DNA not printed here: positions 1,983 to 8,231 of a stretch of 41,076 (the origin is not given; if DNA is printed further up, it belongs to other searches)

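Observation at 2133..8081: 1982-aa fused HAD / GT2-like / GT4 / TPR / GT2 / TPR protein: a single-polypeptide glycan assembly line next to flagellar genes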

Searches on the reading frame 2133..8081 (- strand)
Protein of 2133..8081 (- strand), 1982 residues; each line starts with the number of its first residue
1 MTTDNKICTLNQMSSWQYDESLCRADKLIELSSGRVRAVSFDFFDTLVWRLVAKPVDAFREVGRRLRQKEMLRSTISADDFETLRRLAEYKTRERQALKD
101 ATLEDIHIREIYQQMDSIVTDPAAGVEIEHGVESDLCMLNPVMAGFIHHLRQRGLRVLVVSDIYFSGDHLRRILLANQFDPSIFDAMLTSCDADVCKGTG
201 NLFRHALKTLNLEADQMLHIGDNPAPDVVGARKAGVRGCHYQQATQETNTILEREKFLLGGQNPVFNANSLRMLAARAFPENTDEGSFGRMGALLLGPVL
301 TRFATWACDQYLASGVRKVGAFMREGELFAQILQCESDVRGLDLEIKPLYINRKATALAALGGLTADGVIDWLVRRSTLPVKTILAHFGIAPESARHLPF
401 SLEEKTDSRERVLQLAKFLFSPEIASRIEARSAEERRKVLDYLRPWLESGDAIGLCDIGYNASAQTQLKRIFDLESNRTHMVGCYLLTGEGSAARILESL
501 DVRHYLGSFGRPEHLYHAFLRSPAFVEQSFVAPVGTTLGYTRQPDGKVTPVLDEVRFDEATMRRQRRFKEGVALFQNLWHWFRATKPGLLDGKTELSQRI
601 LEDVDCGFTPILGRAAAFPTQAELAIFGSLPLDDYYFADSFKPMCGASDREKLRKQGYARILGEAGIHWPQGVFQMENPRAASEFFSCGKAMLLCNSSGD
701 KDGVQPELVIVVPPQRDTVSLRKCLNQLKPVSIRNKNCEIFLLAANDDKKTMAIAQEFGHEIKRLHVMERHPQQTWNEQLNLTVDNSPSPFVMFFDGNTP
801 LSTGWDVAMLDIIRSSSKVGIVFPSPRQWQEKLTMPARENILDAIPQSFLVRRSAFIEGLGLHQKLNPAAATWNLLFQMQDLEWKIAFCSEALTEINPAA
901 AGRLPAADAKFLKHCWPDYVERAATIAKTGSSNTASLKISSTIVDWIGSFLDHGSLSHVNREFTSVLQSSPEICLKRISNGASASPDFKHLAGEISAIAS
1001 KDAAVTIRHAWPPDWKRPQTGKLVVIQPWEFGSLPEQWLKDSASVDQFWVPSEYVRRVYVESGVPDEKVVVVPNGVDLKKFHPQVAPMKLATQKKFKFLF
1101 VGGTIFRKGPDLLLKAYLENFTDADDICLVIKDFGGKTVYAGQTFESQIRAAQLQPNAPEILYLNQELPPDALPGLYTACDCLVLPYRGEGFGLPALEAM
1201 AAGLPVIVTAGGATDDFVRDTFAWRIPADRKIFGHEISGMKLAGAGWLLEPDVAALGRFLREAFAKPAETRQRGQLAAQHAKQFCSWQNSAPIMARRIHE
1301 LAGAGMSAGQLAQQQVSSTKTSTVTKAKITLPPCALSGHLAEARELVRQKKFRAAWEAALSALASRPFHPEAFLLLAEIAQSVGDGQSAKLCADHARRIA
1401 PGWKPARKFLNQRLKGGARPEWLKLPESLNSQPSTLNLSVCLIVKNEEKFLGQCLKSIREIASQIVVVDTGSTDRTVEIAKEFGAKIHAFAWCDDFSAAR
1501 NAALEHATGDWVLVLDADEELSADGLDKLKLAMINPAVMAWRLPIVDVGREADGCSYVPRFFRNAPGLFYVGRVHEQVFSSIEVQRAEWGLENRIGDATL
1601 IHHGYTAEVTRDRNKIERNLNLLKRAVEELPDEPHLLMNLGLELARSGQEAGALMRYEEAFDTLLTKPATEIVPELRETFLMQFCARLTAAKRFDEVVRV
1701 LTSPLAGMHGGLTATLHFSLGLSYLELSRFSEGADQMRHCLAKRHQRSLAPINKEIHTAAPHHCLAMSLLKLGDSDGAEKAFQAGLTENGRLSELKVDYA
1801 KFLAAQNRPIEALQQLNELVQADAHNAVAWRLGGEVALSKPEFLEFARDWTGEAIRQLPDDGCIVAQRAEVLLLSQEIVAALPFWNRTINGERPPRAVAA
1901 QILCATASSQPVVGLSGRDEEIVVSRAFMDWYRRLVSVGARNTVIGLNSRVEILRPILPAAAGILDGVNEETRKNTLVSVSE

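Call 5: search_protein_families(library=pfam, proteins=[window:2133-8081:-], max_evalue=1)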
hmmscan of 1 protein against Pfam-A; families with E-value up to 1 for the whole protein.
window:2133-8081:- (1982 aa): 22 families
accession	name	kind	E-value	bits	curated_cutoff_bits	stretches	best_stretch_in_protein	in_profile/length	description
PF00535.33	Glycos_transf_2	-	5.5e-28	98.4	23.3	2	1439-1543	1-116/168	Glycosyl transferase family 2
PF00534.26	Glycos_transf_1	-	4e-18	66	26.4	1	1093-1222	13-135/172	Glycosyl transferases group 1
PF13692.12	Glyco_trans_1_4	-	1.5e-14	54.9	27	1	1097-1220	3-117/142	Glycosyl transferases group 1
PF00702.32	Hydrolase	-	1.4e-13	52.1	26.4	1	36-235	1-191/191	haloacid dehalogenase-like hydrolase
PF20706.3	GT4-conflict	-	3.1e-10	40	26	1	1064-1291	169-382/385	Family 4 Glycosyltransferase in conflict systems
PF13704.12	Glyco_tranf_2_4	-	6.2e-09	36.7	27.5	1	1445-1524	1-87/98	Glycosyl transferase family 2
PF13439.12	Glyco_transf_4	-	2.3e-07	31.5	28.5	1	1004-1079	99-169/170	Glycosyltransferase Family 4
PF13432.12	TPR_16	-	2.8e-07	31.3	32.7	2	1765-1826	3-64/65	Tetratricopeptide repeat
PF10111.15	Glyco_tranf_2_2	-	4.1e-06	26.9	27.3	1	1440-1532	4-106/276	Glycosyltransferase like family 2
PF13641.12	Glyco_tranf_2_3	-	6.3e-06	26.8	27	1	1446-1519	11-97/230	Glycosyltransferase like family 2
PF13242.12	Hydrolase_like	-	7.3e-06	26.2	22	1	202-242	9-49/75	HAD-hyrolase-like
PF13428.12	TPR_14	-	2.2e-05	25.1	23.5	1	1795-1832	3-40/44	Tetratricopeptide repeat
PF14559.12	TPR_19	-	0.00023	21.8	25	1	1769-1832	1-64/68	Tetratricopeptide repeat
PF13419.12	HAD_2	-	0.00032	21.3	23.8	1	136-237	77-174/178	Haloacid dehalogenase-like hydrolase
PF07719.23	TPR_2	-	0.00045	20.6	27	1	1760-1788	2-30/34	Tetratricopeptide repeat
PF21545.3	T7SS_EccA1_N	-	0.0036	17.1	27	1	1656-1784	114-230/272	T7SS, ESX-1 secretion system protein EccA1, N-terminal domain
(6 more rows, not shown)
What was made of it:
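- On GmaR/SunS-type GT2 protein glycosyltransferase: PF00535, 98 bits (call 5).
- On GT4 (GT-B) glycosyltransferase: PF00534, 66 bits against 26.4 (call 5).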

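Call 6: search_protein_families(library=ncbifam, proteins=[window:2133-8081:-], max_evalue=1)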
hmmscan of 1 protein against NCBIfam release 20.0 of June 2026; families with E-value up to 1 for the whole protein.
window:2133-8081:- (1982 aa): 64 families (the best 25 are shown)
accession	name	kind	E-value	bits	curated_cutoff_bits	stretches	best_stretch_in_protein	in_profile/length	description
TIGR04195.1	S_glycosyl_SunS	equivalog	8.5e-22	77.6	350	1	1438-1647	59-266/421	SunS family peptide S-glycosyltransferase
TIGR04047.1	MSMEG_0565_glyc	hypoth_equivalog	7.2e-19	68.1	259.85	1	1068-1231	160-329/373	MSMEG_0565 family glycosyltransferase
TIGR04283.1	glyco_like_mftF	equivalog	8.1e-16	58.3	182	2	1438-1533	1-97/221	TIGR04283 family arsenosugar biosynthesis glycosyltransferase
TIGR02253.1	CTE7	subfamily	4.3e-14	52.8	169.75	1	36-246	2-199/221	TIGR02253 family HAD-type hydrolase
TIGR03449.1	mycothiol_MshA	equivalog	1.9e-13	50.1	462.5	1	1065-1221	186-345/406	D-inositol-3-phosphate glycosyltransferase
TIGR03088.1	stp2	hypoth_equivalog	4.1e-13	49.1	409.05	1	1062-1221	155-314/374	TIGR03088 family PEP-CTERM/XrtA system glycosyltransferase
TIGR02149.1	glgA_Coryne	subfamily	1.1e-12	47.8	302.4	1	1063-1289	165-378/391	glycogen synthase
NF012028.0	PRK15484.1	subfamily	4.7e-12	45.7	618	1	1048-1221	143-319/380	lipopolysaccharide N-acetylglucosaminyltransferase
NF007482.0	PRK10073.1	equivalog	5.7e-12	45.3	423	1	1433-1524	3-101/334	glycosyltransferase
NF038295.1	EPS_HpsP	equivalog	2.7e-11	43.1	550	1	1068-1292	177-378/388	hormogonium polysaccharide biosynthesis glycosyltransferase HpsP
TIGR02252.1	DREG-2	subfamily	6.2e-11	42.4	155.2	1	143-238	110-201/203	HAD hydrolase, REG-2-like, family IA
NF041876.1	EPS_EpsE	equivalog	2e-10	40.5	400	1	1067-1220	186-336/389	exopolysaccharide biosynthesis GT4 family glycosyltransferase EpsE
NF053787.1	GlcN_PG_synth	equivalog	2e-10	40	480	2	1162-1223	244-305/361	N-acetylglucosaminyl phosphatidylglycerol synthase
TIGR02254.1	YjjG_YfnB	equivalog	6.2e-10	38.9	159.9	1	134-245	93-200/223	YjjG family noncanonical pyrimidine nucleotidase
TIGR02917.1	PEP_TPR_lipo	equivalog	2.2e-09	35.8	312.2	2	1727-1878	96-243/899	XrtA/PEP-CTERM system TPR-repeat protein PrsT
NF050050.1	ProtGlycPglI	equivalog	2.3e-05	23.9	500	1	1438-1529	4-104/306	GalNAc(5)-diNAcBac-PP-undecaprenol beta-1,3-glucosyltransferase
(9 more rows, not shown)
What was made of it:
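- On SunS family peptide S-glycosyltransferase (TIGR04195 equivalog): 77.6 bits against a cut-off of 350 (call 6).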
